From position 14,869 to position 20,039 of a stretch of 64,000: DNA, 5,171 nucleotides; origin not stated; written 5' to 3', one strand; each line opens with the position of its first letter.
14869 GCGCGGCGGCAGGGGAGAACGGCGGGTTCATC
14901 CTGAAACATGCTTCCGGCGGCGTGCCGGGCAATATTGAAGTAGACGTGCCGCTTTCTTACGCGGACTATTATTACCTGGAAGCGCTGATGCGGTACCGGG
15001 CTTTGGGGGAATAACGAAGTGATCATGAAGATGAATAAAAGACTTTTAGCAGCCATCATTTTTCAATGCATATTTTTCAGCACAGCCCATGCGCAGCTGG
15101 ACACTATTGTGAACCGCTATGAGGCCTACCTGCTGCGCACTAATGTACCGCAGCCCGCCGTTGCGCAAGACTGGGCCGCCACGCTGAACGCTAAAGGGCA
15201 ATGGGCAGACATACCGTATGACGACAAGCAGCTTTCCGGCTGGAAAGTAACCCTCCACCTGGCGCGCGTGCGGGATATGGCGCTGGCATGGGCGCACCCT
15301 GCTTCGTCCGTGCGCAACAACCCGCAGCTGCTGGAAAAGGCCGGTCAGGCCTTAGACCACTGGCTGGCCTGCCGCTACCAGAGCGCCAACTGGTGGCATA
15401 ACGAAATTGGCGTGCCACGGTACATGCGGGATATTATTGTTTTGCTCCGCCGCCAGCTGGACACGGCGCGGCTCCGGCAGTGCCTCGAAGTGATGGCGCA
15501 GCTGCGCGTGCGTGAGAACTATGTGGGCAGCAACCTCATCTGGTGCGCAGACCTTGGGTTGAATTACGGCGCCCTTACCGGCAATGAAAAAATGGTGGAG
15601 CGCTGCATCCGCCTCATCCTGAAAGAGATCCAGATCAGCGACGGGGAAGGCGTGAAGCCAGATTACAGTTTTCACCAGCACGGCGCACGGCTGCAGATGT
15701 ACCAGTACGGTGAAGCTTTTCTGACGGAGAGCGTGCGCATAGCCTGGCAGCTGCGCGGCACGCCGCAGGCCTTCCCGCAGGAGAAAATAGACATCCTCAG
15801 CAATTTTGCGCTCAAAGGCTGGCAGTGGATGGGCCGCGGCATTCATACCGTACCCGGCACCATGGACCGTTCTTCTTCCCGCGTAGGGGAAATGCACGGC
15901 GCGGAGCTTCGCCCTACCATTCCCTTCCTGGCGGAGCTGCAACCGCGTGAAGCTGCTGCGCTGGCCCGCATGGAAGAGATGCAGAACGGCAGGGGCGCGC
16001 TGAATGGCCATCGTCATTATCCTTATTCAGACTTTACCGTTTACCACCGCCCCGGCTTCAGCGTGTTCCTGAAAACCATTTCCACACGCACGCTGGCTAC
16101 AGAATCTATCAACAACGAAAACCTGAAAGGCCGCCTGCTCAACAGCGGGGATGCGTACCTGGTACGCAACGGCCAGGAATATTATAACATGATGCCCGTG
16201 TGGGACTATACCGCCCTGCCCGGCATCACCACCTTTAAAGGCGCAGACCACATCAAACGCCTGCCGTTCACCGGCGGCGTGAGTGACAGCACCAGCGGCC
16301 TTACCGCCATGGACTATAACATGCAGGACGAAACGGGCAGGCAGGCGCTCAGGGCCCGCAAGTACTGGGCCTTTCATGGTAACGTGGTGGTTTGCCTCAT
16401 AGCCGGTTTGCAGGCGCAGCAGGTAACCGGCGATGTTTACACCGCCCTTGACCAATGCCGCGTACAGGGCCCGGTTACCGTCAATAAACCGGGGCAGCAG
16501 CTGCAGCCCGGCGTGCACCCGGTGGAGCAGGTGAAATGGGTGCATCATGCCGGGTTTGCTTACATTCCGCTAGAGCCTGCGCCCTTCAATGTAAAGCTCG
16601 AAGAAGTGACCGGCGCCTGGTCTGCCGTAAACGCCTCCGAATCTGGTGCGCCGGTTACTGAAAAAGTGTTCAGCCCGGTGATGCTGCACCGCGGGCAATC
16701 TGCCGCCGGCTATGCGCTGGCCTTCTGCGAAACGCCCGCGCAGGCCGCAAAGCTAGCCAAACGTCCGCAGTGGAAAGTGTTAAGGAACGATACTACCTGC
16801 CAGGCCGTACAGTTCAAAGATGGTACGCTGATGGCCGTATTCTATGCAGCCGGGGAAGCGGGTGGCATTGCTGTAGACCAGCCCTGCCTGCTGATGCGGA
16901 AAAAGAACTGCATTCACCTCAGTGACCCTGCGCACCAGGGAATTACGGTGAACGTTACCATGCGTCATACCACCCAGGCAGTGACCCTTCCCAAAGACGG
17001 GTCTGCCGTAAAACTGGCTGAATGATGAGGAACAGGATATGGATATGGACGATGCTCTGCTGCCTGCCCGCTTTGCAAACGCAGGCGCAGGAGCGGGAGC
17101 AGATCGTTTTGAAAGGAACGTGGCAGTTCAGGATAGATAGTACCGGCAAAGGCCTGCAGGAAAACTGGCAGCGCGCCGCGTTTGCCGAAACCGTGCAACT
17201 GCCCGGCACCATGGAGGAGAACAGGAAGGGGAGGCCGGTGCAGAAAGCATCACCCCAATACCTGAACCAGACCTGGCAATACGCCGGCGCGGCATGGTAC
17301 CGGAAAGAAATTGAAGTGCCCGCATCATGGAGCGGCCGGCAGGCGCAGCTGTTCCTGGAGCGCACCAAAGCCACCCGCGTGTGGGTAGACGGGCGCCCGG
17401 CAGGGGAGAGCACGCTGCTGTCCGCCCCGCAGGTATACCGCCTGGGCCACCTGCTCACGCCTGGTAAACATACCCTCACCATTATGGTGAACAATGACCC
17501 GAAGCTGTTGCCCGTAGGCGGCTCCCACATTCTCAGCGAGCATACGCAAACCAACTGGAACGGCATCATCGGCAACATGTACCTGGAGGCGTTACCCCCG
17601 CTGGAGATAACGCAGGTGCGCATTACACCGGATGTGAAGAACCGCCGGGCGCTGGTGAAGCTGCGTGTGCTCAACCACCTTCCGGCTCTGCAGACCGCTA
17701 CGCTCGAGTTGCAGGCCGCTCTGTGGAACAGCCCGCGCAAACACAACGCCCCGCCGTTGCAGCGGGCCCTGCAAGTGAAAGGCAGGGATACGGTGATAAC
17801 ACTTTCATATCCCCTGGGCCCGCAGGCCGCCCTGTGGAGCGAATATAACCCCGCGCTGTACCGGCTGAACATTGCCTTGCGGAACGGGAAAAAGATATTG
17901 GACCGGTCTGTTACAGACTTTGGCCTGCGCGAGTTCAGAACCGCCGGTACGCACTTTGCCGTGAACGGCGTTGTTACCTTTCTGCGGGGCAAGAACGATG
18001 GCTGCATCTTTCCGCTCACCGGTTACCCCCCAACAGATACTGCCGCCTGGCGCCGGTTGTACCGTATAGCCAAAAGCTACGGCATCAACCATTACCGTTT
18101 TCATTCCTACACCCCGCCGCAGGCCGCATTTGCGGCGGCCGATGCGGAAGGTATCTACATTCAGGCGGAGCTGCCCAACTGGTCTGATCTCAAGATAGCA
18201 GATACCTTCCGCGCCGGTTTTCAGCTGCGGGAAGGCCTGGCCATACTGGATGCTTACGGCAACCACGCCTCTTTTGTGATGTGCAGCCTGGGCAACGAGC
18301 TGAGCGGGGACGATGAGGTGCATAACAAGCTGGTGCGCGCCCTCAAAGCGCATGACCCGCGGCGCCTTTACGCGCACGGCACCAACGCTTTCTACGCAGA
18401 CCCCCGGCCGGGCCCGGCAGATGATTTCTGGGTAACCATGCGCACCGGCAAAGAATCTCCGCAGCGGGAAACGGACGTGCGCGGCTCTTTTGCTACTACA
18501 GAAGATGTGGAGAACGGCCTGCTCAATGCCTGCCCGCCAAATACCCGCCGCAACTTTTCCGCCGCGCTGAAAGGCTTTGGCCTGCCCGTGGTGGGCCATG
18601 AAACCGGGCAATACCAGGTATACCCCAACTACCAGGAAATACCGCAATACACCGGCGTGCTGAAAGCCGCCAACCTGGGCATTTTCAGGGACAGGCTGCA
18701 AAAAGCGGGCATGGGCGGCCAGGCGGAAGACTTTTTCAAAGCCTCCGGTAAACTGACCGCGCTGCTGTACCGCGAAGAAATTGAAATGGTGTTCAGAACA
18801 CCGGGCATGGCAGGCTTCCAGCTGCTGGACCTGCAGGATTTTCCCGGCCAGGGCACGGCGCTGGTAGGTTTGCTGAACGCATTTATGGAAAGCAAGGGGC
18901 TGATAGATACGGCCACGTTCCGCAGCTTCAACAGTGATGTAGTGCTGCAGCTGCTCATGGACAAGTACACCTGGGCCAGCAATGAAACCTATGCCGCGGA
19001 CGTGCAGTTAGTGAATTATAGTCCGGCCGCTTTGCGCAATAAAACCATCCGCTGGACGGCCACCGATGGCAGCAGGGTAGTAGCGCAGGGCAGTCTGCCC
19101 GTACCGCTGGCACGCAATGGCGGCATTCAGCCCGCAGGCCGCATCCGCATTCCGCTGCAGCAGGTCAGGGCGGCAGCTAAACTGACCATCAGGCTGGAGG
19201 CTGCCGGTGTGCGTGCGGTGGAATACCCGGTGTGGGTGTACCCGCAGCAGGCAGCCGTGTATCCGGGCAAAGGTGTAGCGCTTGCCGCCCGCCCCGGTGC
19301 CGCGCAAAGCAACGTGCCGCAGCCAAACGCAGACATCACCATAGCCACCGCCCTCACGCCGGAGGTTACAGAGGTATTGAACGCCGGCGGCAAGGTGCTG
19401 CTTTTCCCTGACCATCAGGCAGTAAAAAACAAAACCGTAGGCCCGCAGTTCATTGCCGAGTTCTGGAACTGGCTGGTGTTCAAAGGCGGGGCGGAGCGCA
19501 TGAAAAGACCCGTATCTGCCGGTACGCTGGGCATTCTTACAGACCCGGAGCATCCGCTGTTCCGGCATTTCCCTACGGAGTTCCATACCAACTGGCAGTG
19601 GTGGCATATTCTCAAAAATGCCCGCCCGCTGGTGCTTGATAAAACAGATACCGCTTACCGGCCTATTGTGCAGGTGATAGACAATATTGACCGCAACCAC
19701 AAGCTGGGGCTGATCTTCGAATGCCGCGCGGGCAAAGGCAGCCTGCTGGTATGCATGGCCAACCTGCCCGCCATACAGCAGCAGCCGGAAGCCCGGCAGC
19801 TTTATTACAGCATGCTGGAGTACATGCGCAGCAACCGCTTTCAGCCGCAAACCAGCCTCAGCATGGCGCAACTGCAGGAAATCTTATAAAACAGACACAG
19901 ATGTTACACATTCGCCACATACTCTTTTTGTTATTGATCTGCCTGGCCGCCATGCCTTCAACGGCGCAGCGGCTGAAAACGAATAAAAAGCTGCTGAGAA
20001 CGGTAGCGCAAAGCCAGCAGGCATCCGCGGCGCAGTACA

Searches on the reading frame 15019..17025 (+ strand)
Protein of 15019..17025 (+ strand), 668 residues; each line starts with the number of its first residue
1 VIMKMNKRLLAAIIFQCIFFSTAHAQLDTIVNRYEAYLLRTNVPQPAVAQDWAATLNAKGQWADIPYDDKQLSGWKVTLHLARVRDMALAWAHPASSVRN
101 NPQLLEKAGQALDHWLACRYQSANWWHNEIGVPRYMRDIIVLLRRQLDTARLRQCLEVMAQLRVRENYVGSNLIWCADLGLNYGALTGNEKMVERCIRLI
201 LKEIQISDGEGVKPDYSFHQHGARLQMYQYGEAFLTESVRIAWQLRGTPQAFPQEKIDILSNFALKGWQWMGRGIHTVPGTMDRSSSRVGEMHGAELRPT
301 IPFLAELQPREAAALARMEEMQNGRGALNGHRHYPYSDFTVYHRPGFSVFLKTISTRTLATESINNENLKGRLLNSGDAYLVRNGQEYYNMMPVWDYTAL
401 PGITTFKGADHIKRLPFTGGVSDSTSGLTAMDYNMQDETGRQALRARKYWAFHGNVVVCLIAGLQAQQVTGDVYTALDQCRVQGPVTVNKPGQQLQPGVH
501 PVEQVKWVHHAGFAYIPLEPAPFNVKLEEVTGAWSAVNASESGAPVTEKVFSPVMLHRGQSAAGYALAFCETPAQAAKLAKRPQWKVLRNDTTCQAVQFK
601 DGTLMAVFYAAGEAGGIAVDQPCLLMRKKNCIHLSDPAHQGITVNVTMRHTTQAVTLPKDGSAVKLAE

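Call 15: search_protein_families(library=pfam, proteins=[window:15019-17025:+], max_evalue=0.001)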
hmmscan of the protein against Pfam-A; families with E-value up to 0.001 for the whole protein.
window:15019-17025:+ (668 aa): 3 families
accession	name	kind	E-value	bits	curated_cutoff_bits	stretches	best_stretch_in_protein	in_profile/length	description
PF02278.25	Lyase_8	-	1.4e-52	179.2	27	1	331-565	1-245/254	Polysaccharide lyase family 8, super-sandwich domain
PF08124.17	Lyase_8_N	-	5.1e-30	105.1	24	1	28-288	12-286/323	Polysaccharide lyase family 8, N terminal alpha-helical domain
PF02884.22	Lyase_8_C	-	1.1e-12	48.6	22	1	586-644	1-68/69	Polysaccharide lyase family 8, C-terminal beta-sandwich domain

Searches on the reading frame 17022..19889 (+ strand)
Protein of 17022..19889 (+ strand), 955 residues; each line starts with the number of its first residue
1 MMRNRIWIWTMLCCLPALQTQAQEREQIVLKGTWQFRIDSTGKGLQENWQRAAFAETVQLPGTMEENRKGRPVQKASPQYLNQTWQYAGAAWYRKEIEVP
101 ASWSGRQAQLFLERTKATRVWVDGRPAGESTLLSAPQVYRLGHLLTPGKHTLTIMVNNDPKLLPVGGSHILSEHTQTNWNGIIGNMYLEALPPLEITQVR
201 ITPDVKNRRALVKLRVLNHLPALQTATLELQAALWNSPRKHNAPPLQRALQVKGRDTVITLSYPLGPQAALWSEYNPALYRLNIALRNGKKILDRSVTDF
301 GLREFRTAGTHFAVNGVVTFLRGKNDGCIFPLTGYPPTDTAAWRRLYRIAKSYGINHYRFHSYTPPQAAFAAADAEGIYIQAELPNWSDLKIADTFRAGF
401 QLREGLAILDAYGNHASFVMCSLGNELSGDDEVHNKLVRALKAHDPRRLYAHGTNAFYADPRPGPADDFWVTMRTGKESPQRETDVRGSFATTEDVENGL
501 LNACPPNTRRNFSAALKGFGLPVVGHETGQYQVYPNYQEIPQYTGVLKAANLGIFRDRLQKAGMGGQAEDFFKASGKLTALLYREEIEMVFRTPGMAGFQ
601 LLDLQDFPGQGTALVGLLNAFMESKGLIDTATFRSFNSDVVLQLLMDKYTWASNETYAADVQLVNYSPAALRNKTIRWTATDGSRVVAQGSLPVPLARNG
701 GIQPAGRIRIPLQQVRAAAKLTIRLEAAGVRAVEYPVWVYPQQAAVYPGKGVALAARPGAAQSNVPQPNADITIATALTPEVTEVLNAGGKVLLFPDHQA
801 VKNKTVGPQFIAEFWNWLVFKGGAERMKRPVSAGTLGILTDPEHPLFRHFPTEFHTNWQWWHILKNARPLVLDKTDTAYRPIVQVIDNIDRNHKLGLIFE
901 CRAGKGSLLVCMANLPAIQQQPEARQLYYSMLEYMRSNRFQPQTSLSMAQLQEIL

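Call 15: search_protein_families(library=pfam, proteins=[window:17022-19889:+], max_evalue=0.001)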
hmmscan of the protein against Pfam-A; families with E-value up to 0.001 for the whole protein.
window:17022-19889:+ (955 aa): 3 families
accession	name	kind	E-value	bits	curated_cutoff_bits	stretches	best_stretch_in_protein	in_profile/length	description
PF02837.24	Glyco_hydro_2_N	-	2.5e-13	50.7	28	1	30-157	4-134/169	Glycosyl hydrolases family 2, sugar binding domain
PF00703.27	Glyco_hydro_2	-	4.6e-10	40.7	23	1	196-303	3-109/109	Glycosyl hydrolases family 2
PF02836.23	Glyco_hydro_2_C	-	0.00012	21.8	21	0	410-450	119-158/302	Glycosyl hydrolases family 2, TIM barrel domain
